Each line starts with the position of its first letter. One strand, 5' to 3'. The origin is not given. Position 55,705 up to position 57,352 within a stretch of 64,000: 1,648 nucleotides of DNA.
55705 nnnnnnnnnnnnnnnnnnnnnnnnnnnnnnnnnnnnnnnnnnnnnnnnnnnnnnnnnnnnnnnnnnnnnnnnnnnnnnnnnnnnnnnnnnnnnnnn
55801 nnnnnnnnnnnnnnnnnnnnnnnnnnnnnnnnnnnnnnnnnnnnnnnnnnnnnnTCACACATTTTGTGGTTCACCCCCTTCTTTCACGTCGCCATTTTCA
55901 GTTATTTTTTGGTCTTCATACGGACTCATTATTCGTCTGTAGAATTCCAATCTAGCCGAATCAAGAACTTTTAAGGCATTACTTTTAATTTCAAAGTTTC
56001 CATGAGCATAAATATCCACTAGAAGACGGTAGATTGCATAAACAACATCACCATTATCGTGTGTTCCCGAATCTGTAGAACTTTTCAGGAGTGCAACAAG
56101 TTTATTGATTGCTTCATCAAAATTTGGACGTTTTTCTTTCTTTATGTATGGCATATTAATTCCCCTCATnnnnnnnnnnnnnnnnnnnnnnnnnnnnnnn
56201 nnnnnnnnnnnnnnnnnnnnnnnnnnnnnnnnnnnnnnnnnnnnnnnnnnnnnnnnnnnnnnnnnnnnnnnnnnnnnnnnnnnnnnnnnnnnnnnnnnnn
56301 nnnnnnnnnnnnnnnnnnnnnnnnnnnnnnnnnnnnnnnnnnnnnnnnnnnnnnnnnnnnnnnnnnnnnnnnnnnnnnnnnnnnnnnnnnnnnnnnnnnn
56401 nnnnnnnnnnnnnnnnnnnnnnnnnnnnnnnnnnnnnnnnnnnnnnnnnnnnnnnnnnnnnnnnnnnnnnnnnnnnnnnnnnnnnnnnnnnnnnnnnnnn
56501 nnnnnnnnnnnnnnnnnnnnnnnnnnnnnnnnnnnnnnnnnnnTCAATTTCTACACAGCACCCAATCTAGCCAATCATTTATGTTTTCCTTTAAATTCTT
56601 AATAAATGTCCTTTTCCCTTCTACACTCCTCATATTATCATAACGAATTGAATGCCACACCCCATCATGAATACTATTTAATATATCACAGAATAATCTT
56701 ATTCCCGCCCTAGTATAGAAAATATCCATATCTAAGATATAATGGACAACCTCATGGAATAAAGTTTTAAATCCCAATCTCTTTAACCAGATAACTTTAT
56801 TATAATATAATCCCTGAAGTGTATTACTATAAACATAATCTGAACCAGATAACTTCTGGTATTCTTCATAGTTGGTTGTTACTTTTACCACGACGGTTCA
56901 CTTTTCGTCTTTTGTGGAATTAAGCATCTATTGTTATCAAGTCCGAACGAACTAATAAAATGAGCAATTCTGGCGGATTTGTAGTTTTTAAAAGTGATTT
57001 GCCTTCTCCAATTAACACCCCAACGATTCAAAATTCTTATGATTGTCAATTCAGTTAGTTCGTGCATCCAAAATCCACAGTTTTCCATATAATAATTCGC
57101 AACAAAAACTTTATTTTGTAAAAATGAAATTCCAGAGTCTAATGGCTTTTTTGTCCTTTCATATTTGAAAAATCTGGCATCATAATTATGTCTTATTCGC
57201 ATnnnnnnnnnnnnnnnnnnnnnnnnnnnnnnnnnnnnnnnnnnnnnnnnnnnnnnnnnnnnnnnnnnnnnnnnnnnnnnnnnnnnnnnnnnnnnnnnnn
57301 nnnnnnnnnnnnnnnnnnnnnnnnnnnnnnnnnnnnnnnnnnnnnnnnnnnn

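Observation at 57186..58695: Rnl-type RNA ligase-like gene with an uncharacterised 210-aa partner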

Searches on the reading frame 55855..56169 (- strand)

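Call 44: search_protein_families(library=pfam, proteins=[window:55855-56169:-], max_evalue=0.01)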
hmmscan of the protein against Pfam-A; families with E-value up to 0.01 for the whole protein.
window:55855-56169:- (104 aa): 1 family
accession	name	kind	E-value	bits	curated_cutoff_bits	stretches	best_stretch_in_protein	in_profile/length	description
PF21840.1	DUF6899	-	3.7e-21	76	27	1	6-95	1-85/85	Domain of unknown function (DUF6899)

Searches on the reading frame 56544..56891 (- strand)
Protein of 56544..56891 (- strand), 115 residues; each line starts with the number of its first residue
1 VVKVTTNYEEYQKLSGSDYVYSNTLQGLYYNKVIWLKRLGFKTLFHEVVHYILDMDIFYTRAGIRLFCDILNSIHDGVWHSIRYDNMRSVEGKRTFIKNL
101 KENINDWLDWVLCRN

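Call 3: search_protein_families(library=pfam, proteins=[window:56544-56891:-], max_evalue=1)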
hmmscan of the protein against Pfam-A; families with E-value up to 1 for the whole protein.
window:56544-56891:- (115 aa): 2 families
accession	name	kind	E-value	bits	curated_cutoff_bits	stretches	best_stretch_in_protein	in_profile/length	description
PF11433.13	DUF3198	-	0.028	14.6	28.7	1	83-102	5-24/50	Protein of unknown function (DUF3198)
PF10294.15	Methyltransf_16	-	0.14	12.3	21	1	30-102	102-173/174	Lysine methyltransferase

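Call 4: search_protein_families(library=phrogs, proteins=[window:56544-56891:-], max_evalue=0.1)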
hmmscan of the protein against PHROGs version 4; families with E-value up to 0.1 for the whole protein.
window:56544-56891:- (115 aa): 1 family
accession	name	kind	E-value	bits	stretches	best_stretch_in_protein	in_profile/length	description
phrog_1516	-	unknown function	0.022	15.4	1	23-56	71-103/227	-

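Call 19: search_protein_families(library=ncbifam, proteins=[window:56544-56891:-], max_evalue=1)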
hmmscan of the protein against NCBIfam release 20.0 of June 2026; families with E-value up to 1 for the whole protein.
window:56544-56891:- (115 aa): 0 families

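Call 96: search_protein_families(library=padloc, proteins=[window:56544-56891:-], max_evalue=0.01)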
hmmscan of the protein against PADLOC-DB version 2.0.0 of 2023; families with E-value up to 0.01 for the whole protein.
window:56544-56891:- (115 aa): 0 families

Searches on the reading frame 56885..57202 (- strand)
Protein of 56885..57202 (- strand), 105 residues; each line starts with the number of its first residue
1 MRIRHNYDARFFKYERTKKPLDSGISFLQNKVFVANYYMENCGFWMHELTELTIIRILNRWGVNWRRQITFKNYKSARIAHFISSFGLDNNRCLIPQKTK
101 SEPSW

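Call 3: search_protein_families(library=pfam, proteins=[window:56885-57202:-], max_evalue=1)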
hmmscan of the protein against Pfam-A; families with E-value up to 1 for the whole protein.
window:56885-57202:- (105 aa): 0 families

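Call 4: search_protein_families(library=phrogs, proteins=[window:56885-57202:-], max_evalue=0.1)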
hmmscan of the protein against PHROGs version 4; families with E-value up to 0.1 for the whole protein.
window:56885-57202:- (105 aa): 0 families

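Call 19: search_protein_families(library=ncbifam, proteins=[window:56885-57202:-], max_evalue=1)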
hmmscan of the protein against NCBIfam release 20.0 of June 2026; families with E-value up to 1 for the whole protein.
window:56885-57202:- (105 aa): 1 family
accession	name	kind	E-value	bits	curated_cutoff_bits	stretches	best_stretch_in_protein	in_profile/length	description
NF011565.0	PRK14989.1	subfamily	0.18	9.8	883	1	21-103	757-831/847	nitrite reductase large subunit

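Call 96: search_protein_families(library=padloc, proteins=[window:56885-57202:-], max_evalue=0.01)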
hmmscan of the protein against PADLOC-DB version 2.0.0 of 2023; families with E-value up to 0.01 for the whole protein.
window:56885-57202:- (105 aa): 0 families
